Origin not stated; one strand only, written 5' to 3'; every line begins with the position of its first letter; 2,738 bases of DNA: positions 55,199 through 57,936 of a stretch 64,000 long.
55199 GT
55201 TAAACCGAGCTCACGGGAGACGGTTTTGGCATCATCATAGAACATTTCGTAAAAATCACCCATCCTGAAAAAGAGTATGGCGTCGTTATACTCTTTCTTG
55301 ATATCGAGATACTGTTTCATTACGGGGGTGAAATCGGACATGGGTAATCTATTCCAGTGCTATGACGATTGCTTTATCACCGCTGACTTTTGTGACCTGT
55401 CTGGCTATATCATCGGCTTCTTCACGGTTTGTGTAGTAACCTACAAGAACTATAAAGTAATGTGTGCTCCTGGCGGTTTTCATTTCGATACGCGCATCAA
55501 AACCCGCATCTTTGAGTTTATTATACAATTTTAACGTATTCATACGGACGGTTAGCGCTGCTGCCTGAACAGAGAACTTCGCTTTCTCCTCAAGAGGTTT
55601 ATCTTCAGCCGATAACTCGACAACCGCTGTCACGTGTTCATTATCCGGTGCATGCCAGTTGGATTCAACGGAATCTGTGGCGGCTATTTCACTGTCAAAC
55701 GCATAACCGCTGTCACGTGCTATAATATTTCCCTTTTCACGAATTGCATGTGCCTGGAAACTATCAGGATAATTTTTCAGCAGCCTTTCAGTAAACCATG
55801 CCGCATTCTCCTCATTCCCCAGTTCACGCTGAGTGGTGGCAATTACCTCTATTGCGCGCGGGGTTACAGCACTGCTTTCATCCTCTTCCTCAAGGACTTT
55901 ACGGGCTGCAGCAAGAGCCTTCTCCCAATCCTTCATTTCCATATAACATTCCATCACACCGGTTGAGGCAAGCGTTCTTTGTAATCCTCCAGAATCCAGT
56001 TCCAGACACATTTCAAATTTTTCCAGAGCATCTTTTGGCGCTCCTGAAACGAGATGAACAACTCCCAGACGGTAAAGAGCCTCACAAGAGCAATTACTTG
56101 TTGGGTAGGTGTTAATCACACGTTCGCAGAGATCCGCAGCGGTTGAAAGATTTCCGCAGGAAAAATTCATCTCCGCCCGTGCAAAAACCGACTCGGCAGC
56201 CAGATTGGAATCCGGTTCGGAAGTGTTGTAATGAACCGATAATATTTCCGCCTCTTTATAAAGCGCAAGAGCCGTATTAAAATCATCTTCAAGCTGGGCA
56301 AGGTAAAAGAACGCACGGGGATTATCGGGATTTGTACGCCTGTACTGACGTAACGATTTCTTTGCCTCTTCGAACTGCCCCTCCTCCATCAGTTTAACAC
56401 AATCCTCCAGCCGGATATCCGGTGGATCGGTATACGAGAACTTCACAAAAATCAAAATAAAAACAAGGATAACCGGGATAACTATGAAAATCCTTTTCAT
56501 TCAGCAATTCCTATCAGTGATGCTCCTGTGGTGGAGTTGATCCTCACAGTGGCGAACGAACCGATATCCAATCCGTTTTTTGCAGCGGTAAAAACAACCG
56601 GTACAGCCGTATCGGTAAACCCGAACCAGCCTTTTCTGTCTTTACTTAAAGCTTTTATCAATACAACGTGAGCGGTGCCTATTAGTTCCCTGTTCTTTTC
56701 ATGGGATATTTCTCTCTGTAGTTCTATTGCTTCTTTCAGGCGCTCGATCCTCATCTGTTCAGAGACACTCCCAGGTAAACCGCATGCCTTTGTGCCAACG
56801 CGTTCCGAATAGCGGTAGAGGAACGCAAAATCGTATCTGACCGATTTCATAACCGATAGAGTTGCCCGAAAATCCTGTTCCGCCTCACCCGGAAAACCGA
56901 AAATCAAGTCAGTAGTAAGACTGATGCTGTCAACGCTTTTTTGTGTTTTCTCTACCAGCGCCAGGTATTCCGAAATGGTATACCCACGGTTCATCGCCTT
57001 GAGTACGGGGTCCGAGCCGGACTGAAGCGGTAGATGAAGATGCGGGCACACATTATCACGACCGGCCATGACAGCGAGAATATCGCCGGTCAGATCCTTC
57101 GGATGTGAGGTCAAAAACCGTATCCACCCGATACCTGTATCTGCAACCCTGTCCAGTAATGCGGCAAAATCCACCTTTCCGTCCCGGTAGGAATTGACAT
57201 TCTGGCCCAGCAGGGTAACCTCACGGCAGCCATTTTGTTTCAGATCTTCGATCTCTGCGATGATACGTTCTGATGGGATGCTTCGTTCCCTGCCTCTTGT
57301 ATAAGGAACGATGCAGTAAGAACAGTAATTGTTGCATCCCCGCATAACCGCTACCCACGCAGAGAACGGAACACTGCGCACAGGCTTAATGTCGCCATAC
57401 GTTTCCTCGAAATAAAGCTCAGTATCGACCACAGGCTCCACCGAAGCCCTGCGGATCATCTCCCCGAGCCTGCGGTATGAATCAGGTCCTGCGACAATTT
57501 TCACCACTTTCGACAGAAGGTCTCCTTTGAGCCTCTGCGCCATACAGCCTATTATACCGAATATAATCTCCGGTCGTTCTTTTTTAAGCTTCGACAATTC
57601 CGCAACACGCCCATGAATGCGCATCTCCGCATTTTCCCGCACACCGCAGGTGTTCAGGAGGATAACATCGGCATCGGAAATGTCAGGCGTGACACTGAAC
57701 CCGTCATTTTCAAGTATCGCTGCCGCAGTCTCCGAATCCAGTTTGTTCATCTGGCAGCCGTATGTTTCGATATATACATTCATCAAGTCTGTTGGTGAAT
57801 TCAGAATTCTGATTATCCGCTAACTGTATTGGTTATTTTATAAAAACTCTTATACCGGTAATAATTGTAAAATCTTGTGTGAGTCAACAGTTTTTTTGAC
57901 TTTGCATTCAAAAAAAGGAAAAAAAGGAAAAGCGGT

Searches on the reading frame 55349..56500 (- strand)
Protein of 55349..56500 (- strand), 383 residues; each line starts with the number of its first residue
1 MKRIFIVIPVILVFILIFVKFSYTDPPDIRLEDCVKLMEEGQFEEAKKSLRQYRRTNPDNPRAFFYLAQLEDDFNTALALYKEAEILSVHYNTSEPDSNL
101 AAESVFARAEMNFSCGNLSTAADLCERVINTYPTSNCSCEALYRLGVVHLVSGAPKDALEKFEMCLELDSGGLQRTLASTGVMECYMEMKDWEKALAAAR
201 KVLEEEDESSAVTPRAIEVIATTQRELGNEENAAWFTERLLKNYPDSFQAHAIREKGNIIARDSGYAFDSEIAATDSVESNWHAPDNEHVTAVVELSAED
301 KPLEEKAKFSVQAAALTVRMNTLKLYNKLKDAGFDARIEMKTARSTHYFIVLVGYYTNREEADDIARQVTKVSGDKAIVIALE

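Call 28: search_protein_families(library=pfam, proteins=[window:55349-56500:-], max_evalue=0.001)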
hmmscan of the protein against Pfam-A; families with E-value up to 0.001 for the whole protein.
window:55349-56500:- (383 aa): 11 families
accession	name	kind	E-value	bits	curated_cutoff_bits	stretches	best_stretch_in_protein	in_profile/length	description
PF07719.23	TPR_2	-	2.1e-14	52.8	27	0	140-169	2-31/34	Tetratricopeptide repeat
PF13174.12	TPR_6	-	4.6e-14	52.5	26.3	0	220-247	6-33/33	Tetratricopeptide repeat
PF13428.12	TPR_14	-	1.8e-13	50.2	23.5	1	37-70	11-44/44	Tetratricopeptide repeat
PF00515.34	TPR_1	-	3.3e-12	46.1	27.8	0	140-169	2-31/34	Tetratricopeptide repeat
PF13432.12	TPR_16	-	6.6e-12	46.1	32.7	0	37-71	7-41/65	Tetratricopeptide repeat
PF05036.18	SPOR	-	1e-11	45.4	21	1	307-380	3-75/76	SPOR domain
PF14559.12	TPR_19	-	2.8e-11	44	25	0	37-70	1-34/68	Tetratricopeptide repeat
PF13424.12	TPR_12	-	3.7e-07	30.7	30.1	0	108-168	9-74/77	Tetratricopeptide repeat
PF12895.13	ANAPC3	-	3e-06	27.9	27.2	0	116-201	3-81/82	Anaphase-promoting complex, cyclosome, subunit 3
PF13371.12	TPR_9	-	0.00047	20.6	35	0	38-63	40-65/73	Tetratricopeptide repeat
PF13414.12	TPR_11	-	0.00092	19.3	26.8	0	37-69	4-36/42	TPR repeat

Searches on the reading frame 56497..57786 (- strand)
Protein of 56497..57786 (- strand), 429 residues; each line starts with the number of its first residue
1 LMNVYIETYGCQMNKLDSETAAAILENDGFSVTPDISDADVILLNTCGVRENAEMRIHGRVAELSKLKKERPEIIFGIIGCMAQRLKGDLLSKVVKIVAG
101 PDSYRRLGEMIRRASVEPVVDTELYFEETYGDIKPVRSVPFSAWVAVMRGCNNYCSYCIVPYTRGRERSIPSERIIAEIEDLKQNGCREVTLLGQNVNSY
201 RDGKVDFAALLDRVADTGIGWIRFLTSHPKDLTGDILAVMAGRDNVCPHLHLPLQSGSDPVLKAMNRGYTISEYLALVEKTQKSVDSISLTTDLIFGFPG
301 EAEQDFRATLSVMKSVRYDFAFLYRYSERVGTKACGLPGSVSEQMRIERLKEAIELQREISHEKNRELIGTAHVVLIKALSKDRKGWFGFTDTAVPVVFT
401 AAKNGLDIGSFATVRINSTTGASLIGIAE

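Call 28: search_protein_families(library=pfam, proteins=[window:56497-57786:-], max_evalue=0.001)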
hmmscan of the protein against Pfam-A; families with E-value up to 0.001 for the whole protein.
window:56497-57786:- (429 aa): 2 families
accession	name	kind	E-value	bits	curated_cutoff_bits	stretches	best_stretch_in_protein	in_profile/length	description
PF04055.27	Radical_SAM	-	8.5e-28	98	29.5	1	147-310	3-163/166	Radical SAM superfamily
PF00919.26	UPF0004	-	4.5e-26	91.2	27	1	4-95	2-91/98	Uncharacterized protein family UPF0004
